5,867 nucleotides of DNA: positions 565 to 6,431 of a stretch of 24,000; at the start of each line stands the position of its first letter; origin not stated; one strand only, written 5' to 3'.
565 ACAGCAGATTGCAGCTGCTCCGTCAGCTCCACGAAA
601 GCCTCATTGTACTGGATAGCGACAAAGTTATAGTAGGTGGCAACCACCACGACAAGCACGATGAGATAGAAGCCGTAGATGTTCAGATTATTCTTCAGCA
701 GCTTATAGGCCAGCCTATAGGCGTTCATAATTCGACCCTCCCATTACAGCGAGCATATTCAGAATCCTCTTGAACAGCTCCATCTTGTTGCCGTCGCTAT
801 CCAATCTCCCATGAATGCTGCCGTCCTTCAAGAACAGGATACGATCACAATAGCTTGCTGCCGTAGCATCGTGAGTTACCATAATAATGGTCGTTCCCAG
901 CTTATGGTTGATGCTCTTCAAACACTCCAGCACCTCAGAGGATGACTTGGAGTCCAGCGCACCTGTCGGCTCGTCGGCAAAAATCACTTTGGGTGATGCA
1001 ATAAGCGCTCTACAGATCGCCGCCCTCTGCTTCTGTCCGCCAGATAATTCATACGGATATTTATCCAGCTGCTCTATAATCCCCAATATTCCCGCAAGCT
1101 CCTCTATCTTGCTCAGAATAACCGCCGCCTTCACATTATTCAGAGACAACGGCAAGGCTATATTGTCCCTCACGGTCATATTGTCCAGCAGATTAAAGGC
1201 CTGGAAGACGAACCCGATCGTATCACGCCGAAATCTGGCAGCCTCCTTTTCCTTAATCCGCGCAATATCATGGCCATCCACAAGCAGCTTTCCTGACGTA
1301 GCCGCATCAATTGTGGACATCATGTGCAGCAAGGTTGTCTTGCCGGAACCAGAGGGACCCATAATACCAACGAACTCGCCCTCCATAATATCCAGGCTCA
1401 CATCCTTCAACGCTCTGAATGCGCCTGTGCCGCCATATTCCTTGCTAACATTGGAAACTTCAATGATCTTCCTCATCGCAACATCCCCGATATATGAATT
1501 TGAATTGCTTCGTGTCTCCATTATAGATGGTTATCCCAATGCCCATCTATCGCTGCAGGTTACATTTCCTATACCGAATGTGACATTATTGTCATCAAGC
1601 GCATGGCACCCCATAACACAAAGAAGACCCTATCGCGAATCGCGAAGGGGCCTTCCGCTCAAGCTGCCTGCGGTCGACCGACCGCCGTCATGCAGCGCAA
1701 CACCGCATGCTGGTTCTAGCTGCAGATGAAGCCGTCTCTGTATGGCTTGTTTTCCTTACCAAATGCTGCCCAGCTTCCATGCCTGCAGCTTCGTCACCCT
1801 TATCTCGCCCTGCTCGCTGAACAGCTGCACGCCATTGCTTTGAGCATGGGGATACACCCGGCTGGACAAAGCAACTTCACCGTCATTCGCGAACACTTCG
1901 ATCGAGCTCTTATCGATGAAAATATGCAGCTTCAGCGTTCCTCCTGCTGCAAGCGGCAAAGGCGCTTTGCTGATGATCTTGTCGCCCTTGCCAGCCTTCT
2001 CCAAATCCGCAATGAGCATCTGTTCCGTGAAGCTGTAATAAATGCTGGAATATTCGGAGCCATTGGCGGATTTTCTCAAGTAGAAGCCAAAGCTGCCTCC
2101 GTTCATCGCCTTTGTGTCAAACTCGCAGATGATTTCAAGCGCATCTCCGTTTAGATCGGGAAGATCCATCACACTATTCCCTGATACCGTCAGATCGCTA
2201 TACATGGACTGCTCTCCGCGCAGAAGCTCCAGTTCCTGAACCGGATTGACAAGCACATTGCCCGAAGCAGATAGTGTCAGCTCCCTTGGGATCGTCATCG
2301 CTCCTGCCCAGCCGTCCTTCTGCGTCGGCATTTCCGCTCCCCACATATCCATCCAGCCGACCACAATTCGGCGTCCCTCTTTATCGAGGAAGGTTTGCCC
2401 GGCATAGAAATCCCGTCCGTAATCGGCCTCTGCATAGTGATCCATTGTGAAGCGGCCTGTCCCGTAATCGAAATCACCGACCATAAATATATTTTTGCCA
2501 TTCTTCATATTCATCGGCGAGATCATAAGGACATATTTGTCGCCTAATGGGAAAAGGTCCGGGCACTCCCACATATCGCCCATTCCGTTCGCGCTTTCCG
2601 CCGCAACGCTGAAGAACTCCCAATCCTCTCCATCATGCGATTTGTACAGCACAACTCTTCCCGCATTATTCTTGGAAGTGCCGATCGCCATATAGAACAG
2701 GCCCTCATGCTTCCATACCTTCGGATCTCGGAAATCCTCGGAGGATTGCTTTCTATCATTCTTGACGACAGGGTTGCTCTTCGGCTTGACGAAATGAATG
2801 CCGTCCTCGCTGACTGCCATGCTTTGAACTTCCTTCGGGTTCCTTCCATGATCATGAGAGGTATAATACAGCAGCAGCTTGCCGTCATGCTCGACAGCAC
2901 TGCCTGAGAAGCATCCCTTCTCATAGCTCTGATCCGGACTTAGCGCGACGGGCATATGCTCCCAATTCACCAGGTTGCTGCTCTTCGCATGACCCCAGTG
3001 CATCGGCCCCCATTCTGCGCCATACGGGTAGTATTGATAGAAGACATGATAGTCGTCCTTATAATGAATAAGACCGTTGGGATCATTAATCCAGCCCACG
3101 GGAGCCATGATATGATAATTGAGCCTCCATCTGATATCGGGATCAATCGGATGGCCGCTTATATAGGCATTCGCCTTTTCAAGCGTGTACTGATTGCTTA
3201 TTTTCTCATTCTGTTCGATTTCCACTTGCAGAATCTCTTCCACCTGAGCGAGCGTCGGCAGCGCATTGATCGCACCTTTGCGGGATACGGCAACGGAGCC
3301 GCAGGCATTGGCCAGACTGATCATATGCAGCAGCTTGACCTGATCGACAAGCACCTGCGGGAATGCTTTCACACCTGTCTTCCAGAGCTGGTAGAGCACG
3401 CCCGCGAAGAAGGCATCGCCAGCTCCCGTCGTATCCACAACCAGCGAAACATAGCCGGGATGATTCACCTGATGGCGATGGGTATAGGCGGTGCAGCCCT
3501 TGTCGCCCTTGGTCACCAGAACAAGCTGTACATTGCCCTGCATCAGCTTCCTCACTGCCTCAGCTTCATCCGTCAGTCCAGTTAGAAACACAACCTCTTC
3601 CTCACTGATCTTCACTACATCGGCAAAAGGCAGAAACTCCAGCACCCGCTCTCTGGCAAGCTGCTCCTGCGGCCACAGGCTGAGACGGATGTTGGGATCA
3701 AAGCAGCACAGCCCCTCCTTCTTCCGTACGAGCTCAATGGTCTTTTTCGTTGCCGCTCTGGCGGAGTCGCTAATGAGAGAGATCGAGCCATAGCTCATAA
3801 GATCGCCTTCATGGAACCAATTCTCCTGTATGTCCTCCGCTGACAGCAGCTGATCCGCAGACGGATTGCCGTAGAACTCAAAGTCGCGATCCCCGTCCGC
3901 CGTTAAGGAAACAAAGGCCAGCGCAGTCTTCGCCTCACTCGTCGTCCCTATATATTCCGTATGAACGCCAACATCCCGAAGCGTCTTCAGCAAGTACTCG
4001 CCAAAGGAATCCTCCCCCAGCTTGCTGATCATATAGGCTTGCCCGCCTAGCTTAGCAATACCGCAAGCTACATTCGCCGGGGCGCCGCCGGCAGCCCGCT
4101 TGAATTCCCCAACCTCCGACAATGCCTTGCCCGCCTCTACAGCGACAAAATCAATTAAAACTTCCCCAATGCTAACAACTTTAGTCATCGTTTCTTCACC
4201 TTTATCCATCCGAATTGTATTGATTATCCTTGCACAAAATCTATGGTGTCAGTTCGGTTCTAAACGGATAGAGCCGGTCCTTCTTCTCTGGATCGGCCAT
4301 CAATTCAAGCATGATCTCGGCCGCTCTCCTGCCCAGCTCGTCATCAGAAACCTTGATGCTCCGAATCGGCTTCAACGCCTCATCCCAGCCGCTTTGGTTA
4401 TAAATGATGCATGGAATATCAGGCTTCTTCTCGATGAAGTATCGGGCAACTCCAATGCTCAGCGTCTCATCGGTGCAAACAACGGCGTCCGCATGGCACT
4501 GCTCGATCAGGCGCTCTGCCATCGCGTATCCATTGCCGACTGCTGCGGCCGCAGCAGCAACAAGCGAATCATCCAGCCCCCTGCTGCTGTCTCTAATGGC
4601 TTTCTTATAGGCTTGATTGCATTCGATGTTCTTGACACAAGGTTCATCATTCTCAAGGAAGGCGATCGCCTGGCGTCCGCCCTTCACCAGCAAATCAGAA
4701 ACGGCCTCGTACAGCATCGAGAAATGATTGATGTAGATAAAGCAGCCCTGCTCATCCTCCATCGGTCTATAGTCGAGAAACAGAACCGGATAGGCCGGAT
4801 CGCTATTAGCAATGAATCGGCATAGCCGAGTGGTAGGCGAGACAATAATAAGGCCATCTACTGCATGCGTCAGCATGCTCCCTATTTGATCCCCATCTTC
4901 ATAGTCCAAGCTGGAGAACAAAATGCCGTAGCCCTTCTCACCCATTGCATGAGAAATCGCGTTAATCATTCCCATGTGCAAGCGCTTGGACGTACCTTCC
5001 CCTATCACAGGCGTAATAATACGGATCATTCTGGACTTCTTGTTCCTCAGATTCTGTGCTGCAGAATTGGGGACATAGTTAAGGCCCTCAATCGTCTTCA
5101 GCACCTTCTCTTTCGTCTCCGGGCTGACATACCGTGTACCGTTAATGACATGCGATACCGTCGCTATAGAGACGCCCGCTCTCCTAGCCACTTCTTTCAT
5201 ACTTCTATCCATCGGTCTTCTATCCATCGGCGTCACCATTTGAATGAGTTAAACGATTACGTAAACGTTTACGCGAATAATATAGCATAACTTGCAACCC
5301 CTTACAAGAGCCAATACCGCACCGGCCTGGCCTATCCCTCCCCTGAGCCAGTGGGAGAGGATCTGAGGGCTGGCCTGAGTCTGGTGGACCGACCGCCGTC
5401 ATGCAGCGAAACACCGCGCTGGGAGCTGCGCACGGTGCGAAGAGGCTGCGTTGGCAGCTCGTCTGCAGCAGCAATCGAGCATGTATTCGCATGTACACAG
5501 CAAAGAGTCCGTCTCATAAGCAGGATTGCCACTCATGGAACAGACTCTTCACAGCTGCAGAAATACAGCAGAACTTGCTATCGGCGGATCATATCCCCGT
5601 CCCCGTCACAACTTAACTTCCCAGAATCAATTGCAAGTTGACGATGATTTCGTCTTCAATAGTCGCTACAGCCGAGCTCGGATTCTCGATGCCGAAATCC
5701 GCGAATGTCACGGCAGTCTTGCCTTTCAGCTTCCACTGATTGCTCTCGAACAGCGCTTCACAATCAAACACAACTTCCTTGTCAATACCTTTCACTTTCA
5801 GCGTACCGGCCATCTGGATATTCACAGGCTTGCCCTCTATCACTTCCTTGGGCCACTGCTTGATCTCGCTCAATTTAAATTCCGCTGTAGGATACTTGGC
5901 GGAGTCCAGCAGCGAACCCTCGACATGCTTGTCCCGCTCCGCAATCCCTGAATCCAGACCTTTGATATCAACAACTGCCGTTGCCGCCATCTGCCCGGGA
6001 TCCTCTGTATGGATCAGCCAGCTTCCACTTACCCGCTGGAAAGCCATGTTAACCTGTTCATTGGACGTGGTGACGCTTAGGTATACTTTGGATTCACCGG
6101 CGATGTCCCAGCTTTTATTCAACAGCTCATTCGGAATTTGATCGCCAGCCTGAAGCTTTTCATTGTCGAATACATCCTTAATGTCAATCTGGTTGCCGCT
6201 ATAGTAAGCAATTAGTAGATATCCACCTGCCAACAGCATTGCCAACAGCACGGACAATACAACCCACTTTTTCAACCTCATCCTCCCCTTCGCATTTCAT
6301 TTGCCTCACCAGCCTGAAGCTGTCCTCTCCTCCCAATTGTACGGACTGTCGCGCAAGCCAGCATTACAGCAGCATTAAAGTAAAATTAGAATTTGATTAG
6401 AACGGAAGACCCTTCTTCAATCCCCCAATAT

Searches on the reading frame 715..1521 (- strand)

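Call 89: search_protein_families(library=pfam, proteins=[window:715-1521:-], max_evalue=0.00001)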
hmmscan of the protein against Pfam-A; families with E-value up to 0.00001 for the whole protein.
window:715-1521:- (268 aa): 2 families
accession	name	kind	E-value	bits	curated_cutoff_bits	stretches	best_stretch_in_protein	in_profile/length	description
PF00005.33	ABC_tran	-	5.7e-34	118.1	25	1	38-186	1-136/137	ABC transporter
PF13304.12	AAA_21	-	4.6e-06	27.3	27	0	156-219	235-300/304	AAA domain, putative AbiEii toxin, Type IV TA system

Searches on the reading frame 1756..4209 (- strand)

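Call 89: search_protein_families(library=pfam, proteins=[window:1756-4209:-], max_evalue=0.00001)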
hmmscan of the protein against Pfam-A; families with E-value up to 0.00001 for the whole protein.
window:1756-4209:- (817 aa): 4 families
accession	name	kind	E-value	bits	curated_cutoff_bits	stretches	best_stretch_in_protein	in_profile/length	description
PF00251.26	Glyco_hydro_32N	-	6.1e-104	348.3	22.1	1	366-654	1-304/307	Glycosyl hydrolases family 32 N-terminal domain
PF00294.29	PfkB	-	6.2e-68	229.8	25.8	1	8-319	1-301/302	pfkB family carbohydrate kinase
PF08244.19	Glyco_hydro_32C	-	6.5e-35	120.9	21.9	1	659-812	1-158/158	Glycosyl hydrolases family 32 C terminal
PF04616.20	Glyco_hydro_43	-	1.1e-06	28.7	32.2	0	491-614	8-134/288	Glycosyl hydrolases family 43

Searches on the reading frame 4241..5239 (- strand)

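Call 89: search_protein_families(library=pfam, proteins=[window:4241-5239:-], max_evalue=0.00001)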
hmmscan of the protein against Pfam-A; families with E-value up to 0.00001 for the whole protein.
window:4241-5239:- (332 aa): 4 families
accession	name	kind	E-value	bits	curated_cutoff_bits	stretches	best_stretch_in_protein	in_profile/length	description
PF00356.27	LacI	-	6.5e-20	71.1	27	1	13-58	1-46/46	Bacterial regulatory proteins, lacI family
PF00532.27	Peripla_BP_1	-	1.5e-08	35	22.2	1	90-317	18-265/281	Periplasmic binding proteins and sugar binding domain of LacI family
PF13377.12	Peripla_BP_3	-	7.4e-08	33.1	26.5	1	183-323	3-154/167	Periplasmic binding protein-like domain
PF01381.28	HTH_3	-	3.4e-06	27.4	23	0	7-47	5-45/55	Helix-turn-helix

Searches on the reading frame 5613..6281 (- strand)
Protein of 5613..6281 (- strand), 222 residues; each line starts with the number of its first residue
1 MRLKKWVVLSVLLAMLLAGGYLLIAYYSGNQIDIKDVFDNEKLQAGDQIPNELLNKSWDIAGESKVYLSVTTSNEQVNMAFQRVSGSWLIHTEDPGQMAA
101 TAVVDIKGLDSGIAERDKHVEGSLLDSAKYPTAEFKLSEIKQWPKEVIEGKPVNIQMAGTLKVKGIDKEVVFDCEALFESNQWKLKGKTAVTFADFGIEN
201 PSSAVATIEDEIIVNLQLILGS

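Call 89: search_protein_families(library=pfam, proteins=[window:5613-6281:-], max_evalue=0.00001)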
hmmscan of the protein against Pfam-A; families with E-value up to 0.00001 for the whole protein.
window:5613-6281:- (222 aa): 1 family
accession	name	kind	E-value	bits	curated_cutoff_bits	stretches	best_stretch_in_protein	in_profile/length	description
PF04264.18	YceI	-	6.8e-23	82.1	23.7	1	63-218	7-148/150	YceI-like domain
